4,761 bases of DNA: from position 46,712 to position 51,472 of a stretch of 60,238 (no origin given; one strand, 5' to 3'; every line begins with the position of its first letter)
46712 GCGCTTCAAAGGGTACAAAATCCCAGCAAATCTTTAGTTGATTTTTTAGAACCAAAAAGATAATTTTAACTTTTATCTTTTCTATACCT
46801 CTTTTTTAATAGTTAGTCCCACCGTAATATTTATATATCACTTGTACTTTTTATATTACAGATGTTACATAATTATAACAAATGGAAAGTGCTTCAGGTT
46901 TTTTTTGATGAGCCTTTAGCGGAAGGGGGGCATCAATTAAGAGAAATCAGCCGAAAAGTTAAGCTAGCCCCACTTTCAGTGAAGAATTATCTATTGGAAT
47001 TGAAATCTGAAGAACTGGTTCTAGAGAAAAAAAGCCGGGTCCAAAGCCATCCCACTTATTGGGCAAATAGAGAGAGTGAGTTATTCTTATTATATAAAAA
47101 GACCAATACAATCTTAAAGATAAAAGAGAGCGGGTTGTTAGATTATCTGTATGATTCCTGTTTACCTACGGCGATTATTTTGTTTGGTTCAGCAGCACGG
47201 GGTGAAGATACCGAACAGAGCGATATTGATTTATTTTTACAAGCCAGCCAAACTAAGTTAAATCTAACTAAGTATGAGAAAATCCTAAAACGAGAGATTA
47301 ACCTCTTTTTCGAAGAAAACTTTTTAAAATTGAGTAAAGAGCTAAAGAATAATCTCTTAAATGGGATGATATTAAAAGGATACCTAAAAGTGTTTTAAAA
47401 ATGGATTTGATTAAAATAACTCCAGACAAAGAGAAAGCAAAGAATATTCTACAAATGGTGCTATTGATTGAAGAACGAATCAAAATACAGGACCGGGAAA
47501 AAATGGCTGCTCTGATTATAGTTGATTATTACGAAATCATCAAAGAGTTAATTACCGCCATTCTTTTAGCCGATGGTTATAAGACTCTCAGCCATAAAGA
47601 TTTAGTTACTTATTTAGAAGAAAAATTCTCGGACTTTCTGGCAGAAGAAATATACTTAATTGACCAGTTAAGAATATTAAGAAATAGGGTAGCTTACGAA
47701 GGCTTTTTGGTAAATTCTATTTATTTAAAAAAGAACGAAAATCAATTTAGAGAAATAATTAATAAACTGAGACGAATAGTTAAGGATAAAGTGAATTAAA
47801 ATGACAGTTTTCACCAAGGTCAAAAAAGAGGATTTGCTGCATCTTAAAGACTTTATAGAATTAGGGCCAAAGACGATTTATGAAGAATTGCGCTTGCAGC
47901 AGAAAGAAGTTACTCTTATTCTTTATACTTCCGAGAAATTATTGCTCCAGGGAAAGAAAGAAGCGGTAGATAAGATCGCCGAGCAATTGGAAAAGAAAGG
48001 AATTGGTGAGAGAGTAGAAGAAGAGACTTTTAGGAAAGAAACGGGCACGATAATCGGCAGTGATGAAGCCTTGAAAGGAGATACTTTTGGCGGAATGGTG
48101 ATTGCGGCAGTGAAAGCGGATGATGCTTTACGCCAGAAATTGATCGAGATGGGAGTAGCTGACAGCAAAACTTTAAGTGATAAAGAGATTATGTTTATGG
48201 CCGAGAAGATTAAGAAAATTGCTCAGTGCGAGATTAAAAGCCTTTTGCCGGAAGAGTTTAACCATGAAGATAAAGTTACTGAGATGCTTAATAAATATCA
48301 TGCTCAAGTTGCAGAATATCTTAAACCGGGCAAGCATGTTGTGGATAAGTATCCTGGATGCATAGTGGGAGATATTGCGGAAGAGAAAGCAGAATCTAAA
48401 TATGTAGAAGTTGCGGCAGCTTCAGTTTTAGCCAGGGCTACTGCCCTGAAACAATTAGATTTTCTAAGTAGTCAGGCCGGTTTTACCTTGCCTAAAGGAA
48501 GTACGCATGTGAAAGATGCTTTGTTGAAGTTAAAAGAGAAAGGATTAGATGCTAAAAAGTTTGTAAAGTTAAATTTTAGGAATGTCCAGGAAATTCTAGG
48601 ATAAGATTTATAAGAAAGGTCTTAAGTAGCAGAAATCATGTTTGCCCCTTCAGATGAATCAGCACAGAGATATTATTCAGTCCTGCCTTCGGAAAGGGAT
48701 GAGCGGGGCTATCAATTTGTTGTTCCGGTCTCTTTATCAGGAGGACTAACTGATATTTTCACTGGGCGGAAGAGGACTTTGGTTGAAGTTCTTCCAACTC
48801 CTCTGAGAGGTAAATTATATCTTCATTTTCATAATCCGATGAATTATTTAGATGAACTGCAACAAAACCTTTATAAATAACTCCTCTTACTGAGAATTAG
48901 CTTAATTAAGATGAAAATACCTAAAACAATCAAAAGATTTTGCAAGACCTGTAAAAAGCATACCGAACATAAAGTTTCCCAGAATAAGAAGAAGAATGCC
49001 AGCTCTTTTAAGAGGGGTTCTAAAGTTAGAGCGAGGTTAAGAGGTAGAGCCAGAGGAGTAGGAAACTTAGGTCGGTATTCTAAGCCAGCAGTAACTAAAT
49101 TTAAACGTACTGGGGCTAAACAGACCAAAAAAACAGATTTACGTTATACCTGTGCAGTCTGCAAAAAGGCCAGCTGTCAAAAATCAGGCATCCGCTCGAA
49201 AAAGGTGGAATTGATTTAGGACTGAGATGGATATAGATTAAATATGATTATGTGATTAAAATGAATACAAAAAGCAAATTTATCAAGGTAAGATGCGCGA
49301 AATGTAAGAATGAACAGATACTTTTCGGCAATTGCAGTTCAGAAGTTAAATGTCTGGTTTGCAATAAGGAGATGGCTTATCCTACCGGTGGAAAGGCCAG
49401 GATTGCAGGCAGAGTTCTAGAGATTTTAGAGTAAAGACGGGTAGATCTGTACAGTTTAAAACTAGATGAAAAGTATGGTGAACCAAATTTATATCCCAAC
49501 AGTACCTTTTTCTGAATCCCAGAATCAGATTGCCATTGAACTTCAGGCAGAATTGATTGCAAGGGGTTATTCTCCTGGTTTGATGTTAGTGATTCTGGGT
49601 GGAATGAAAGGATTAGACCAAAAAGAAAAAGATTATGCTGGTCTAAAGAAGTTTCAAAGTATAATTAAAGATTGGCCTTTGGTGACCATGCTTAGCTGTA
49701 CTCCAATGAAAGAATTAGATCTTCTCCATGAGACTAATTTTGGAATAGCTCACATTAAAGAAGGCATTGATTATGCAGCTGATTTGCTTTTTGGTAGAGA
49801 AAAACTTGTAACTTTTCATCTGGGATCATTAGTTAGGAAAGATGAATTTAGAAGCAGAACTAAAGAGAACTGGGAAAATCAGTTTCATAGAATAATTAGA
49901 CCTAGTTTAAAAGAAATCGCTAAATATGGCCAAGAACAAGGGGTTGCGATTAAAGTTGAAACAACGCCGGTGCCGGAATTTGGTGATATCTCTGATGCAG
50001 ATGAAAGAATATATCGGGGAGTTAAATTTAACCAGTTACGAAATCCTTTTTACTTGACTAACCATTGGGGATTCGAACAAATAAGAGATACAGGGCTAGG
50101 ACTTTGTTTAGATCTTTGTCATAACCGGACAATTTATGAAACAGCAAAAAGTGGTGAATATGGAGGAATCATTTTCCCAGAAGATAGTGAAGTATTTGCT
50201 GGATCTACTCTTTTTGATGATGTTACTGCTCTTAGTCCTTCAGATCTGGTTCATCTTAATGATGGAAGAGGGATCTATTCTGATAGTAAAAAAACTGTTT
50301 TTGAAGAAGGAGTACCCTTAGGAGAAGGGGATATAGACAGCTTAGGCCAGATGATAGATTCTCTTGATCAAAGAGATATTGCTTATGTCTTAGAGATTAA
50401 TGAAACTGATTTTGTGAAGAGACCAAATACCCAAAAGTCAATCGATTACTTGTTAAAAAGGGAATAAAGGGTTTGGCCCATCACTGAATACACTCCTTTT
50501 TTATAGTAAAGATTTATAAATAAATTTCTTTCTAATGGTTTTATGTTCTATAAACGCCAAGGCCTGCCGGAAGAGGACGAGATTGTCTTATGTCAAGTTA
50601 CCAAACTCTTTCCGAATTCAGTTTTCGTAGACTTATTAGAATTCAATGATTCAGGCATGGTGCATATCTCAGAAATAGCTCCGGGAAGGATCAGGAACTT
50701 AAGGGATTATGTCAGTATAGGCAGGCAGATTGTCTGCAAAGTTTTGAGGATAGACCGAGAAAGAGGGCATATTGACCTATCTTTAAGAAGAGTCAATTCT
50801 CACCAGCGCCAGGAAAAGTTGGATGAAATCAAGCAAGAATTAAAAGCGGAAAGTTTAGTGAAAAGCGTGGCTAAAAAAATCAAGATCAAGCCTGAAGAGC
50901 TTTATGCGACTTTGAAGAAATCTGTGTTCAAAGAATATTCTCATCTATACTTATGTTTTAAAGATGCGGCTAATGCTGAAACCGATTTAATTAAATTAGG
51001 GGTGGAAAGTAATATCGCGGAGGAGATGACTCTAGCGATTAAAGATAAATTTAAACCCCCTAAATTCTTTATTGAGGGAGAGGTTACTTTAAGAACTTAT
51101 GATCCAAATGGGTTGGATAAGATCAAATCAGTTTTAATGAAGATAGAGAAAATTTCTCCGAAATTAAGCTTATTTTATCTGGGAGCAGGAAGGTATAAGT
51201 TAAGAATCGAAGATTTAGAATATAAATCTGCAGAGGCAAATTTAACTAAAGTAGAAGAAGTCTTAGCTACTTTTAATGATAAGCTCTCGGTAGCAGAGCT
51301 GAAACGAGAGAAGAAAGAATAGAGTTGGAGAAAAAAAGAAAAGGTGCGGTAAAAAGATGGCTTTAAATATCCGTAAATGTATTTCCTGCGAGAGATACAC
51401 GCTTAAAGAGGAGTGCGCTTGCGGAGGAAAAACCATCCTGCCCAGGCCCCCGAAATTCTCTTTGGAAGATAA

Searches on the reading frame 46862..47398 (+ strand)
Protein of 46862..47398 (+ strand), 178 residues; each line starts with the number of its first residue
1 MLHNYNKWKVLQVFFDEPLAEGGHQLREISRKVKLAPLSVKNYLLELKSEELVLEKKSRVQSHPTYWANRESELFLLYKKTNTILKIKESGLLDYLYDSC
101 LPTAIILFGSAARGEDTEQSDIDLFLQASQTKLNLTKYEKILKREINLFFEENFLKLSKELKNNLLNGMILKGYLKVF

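Call 36: search_protein_families(library=pfam, proteins=[window:46862-47398:+])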
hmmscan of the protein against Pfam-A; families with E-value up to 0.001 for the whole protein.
window:46862-47398:+ (178 aa): 2 families
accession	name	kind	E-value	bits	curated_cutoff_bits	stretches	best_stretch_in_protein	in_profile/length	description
PF18765.7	Polbeta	-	4.6e-08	33.6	26.9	1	102-158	13-70/93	Polymerase beta, Nucleotidyltransferase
PF01909.29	NTP_transf_2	-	1.7e-07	31.9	21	1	102-149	14-72/93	Nucleotidyltransferase domain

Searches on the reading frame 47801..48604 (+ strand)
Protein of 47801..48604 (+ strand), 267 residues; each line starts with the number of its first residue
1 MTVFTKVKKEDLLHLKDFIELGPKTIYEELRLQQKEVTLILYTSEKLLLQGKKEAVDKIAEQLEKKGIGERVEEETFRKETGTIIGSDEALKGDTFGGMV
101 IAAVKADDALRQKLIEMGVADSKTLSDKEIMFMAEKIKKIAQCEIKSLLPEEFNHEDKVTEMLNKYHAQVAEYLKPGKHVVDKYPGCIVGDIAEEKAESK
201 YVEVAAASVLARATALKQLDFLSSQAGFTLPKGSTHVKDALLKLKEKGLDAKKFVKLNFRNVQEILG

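Call 36: search_protein_families(library=pfam, proteins=[window:47801-48604:+])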
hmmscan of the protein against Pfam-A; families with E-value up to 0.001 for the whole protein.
window:47801-48604:+ (267 aa): 1 family
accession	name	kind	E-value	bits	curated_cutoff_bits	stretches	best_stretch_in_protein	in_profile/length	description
PF01351.25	RNase_HII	-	5.9e-26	92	25.8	1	85-262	1-199/199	Ribonuclease HII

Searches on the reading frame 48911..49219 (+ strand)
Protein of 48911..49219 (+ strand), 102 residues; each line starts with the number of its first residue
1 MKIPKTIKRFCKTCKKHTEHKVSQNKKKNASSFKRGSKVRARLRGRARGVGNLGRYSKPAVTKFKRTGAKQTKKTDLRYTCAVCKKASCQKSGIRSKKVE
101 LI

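Call 37: search_protein_families(library=pfam, proteins=[window:48911-49219:+])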
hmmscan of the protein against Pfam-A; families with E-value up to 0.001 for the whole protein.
window:48911-49219:+ (102 aa): 1 family
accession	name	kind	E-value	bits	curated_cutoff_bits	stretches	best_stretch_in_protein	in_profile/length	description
PF00935.25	Ribosomal_L44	-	1.3e-11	45.2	25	1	16-101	1-75/76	Ribosomal protein L44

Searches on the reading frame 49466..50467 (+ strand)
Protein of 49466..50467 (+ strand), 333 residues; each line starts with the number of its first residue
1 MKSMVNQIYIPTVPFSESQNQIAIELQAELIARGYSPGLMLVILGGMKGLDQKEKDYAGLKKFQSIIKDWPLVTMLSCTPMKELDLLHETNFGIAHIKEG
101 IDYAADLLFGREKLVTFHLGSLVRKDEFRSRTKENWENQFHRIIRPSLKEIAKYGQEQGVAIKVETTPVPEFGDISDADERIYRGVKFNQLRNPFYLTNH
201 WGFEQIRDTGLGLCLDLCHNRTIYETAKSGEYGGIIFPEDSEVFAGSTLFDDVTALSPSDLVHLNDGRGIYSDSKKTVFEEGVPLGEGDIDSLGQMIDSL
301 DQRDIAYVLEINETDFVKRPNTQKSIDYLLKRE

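Call 37: search_protein_families(library=pfam, proteins=[window:49466-50467:+])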
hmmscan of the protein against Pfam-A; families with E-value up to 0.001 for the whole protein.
window:49466-50467:+ (333 aa): 1 family
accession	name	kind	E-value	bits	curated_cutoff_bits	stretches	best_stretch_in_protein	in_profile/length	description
PF01261.30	AP_endonuc_2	-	1e-09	38.9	31.1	1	204-330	146-247/249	Xylose isomerase-like TIM barrel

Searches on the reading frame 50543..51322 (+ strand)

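Call 37: search_protein_families(library=pfam, proteins=[window:50543-51322:+])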
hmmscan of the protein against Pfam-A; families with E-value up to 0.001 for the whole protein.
window:50543-51322:+ (259 aa): 2 families
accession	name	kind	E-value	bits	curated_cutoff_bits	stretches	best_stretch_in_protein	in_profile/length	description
PF07541.17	EIF_2_alpha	-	2.5e-16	60.1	22.8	1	120-227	1-114/114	Eukaryotic translation initiation factor 2 alpha subunit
PF00575.29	S1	-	6.4e-09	36.5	22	1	9-82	2-74/74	S1 RNA binding domain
